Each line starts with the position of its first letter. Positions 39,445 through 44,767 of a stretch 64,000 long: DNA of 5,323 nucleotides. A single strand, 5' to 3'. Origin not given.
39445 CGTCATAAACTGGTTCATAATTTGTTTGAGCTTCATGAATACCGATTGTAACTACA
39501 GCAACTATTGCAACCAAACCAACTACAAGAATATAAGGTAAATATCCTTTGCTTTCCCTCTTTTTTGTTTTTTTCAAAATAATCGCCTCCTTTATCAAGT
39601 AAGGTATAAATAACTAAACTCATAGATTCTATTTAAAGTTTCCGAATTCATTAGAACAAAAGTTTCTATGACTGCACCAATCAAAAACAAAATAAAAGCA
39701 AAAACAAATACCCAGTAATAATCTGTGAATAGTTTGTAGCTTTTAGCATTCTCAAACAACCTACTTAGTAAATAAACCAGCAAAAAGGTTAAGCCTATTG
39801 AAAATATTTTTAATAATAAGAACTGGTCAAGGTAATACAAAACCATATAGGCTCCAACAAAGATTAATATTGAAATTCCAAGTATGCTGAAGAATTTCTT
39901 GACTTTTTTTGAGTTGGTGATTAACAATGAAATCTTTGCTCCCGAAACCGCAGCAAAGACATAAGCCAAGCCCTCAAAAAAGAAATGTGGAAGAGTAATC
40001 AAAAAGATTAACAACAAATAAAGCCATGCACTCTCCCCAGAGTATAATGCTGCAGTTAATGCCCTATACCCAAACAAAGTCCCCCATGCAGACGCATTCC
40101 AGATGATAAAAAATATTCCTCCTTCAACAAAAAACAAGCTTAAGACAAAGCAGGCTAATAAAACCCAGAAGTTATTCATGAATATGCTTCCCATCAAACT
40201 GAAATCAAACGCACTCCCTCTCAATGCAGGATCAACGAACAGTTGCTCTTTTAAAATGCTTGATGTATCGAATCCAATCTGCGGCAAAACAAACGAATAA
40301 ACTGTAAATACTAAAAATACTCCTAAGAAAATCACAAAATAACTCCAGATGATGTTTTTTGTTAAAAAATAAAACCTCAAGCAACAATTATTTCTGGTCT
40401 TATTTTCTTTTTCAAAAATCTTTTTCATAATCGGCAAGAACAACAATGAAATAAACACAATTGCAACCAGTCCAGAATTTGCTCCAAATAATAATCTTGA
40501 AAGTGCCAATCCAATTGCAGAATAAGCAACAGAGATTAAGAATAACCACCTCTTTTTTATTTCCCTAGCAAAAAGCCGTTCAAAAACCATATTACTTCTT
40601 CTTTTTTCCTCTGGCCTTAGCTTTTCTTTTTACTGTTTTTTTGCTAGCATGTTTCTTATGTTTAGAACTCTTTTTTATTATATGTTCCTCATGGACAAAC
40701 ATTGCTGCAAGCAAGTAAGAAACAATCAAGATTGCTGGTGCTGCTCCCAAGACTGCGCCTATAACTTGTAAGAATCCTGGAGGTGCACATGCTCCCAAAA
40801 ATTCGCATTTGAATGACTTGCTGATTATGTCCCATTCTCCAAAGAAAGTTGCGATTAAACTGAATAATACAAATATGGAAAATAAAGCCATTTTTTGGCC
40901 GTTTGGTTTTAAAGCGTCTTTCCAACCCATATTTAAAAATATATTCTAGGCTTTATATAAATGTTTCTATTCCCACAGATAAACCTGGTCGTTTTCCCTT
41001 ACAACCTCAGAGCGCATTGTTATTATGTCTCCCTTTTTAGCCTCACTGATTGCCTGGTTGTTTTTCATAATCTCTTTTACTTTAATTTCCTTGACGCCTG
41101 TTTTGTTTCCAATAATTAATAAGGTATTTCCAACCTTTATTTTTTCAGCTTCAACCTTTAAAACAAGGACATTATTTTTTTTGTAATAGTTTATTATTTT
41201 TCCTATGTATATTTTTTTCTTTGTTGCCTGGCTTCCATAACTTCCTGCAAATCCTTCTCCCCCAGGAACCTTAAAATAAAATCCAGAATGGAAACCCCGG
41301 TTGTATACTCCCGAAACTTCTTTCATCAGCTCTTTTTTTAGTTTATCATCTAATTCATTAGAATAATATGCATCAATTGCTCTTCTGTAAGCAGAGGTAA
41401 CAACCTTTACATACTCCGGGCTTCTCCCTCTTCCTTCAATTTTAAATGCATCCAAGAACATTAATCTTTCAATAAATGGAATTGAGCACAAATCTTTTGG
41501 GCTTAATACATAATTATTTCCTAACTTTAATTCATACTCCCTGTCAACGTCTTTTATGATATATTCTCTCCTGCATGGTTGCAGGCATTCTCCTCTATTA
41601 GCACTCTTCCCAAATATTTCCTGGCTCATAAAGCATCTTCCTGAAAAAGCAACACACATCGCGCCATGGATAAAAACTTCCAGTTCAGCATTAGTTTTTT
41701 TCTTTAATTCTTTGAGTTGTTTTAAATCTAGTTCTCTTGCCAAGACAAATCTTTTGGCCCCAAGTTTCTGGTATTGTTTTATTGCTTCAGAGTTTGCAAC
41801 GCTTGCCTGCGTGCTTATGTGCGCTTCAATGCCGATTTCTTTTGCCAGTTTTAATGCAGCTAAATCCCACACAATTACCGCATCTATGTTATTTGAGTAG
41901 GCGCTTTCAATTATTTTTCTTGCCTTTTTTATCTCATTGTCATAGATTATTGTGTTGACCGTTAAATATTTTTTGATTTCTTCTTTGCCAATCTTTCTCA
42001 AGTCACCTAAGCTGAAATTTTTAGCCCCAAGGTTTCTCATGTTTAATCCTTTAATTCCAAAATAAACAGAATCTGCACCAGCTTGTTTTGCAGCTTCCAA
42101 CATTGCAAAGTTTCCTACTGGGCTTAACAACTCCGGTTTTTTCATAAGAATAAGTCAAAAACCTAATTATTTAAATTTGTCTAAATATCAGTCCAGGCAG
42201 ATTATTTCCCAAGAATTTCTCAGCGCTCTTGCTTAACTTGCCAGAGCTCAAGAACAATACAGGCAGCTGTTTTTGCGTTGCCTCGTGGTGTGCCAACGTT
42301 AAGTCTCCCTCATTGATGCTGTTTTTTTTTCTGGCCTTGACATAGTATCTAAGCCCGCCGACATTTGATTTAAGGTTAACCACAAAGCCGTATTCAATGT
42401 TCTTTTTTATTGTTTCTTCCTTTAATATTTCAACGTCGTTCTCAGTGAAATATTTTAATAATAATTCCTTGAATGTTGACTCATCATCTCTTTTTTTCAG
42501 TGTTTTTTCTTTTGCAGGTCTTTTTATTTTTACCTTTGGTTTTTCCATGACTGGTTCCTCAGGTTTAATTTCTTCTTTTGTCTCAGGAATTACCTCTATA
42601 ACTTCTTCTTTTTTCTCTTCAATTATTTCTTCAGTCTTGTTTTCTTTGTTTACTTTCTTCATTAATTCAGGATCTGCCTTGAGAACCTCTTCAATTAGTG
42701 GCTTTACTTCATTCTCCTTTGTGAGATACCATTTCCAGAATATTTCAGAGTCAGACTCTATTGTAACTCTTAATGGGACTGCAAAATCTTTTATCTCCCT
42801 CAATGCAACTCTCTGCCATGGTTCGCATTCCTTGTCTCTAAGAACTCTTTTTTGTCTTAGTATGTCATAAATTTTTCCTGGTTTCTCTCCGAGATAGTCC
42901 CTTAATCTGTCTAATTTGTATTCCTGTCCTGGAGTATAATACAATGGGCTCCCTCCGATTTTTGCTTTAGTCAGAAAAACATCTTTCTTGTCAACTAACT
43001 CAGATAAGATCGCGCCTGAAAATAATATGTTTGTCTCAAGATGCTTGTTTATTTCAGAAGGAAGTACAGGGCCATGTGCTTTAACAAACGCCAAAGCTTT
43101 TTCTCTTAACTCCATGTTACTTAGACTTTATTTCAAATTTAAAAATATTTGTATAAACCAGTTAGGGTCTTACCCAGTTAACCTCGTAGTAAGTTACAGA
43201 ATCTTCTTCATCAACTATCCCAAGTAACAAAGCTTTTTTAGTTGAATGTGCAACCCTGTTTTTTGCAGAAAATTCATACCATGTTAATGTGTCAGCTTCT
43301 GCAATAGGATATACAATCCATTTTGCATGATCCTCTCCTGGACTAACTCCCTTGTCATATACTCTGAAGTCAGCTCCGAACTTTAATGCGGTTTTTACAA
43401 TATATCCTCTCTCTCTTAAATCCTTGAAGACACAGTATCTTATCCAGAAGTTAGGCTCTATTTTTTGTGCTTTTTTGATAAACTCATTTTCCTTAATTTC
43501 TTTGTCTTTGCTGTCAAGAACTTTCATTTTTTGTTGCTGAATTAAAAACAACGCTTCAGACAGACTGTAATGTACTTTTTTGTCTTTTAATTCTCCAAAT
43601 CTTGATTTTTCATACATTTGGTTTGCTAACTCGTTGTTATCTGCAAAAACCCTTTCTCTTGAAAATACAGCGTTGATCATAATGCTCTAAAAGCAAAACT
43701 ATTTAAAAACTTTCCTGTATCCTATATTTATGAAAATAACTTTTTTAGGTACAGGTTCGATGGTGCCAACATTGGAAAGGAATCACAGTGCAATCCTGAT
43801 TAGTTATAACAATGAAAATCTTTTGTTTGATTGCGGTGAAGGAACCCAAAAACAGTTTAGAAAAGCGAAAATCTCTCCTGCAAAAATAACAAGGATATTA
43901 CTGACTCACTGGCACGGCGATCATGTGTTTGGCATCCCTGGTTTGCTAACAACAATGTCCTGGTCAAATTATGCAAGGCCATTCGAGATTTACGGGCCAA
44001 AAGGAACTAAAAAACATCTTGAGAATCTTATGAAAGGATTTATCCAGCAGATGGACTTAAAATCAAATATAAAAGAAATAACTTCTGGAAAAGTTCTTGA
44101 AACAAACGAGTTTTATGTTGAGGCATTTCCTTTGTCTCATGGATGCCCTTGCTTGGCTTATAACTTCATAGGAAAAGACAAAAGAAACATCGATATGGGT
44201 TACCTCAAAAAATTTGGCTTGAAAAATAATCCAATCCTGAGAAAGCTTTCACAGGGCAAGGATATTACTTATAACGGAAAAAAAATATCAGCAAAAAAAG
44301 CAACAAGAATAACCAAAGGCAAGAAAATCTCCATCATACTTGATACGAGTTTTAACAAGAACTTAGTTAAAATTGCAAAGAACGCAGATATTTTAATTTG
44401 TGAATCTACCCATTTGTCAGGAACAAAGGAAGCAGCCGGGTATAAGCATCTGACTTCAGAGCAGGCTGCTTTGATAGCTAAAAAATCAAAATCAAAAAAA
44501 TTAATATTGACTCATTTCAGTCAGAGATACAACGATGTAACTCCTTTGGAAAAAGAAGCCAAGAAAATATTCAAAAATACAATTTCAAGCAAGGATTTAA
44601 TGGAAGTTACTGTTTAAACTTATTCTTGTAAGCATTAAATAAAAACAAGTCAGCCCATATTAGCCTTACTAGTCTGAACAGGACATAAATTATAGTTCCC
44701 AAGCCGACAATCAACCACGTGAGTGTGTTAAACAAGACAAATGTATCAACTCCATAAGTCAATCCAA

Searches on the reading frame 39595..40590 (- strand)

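Call 10: search_protein_families(library=pfam, proteins=[window:39595-40590:-], max_evalue=0.001)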
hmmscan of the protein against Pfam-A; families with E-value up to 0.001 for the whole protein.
window:39595-40590:- (331 aa): 1 family
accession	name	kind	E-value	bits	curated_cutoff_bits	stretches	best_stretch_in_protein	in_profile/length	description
PF01944.22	SpoIIM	-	2.5e-08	34.5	26.9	1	130-247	41-154/163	Stage II sporulation protein M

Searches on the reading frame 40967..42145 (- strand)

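Call 10: search_protein_families(library=pfam, proteins=[window:40967-42145:-], max_evalue=0.001)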
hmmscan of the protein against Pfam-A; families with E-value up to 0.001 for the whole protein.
window:40967-42145:- (392 aa): 1 family
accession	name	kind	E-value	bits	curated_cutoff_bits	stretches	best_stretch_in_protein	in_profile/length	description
PF01136.24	Peptidase_U32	-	1.8e-76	256.9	22.4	1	72-294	1-231/233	Peptidase family U32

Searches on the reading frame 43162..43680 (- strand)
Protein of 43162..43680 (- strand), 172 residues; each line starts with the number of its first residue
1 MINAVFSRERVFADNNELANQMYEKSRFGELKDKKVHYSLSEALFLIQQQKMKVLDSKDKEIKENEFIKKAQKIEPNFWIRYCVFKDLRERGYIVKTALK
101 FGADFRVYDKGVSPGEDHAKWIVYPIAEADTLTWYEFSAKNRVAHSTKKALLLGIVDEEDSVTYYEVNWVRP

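Call 10: search_protein_families(library=pfam, proteins=[window:43162-43680:-], max_evalue=0.001)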
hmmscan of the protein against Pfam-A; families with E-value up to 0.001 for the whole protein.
window:43162-43680:- (172 aa): 2 families
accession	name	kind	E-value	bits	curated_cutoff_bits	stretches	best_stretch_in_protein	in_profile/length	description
PF01974.23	tRNA_int_endo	-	2.8e-29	101.5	27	1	78-164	1-85/85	tRNA intron endonuclease, catalytic C-terminal domain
PF02778.19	tRNA_int_endo_N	-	7.2e-09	35.5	21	1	3-67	2-66/67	tRNA intron endonuclease, N-terminal domain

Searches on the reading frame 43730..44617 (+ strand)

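Call 10: search_protein_families(library=pfam, proteins=[window:43730-44617:+], max_evalue=0.001)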
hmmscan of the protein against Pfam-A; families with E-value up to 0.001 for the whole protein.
window:43730-44617:+ (295 aa): 4 families
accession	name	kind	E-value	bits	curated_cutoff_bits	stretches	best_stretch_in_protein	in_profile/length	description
PF12706.13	Lactamase_B_2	-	1.2e-16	61.4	27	1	30-141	2-116/200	Beta-lactamase superfamily domain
PF00753.33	Lactamase_B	-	6.5e-13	49.5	22.7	1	17-102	4-93/196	Metallo-beta-lactamase superfamily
PF13691.12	Lactamase_B_4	-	4.8e-08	33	27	1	11-62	4-56/63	tRNase Z endonuclease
PF23023.1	Anti-Pycsar_Apyc1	-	3.3e-05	23.9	50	1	2-71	4-72/250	Anti-Pycsar protein Apyc1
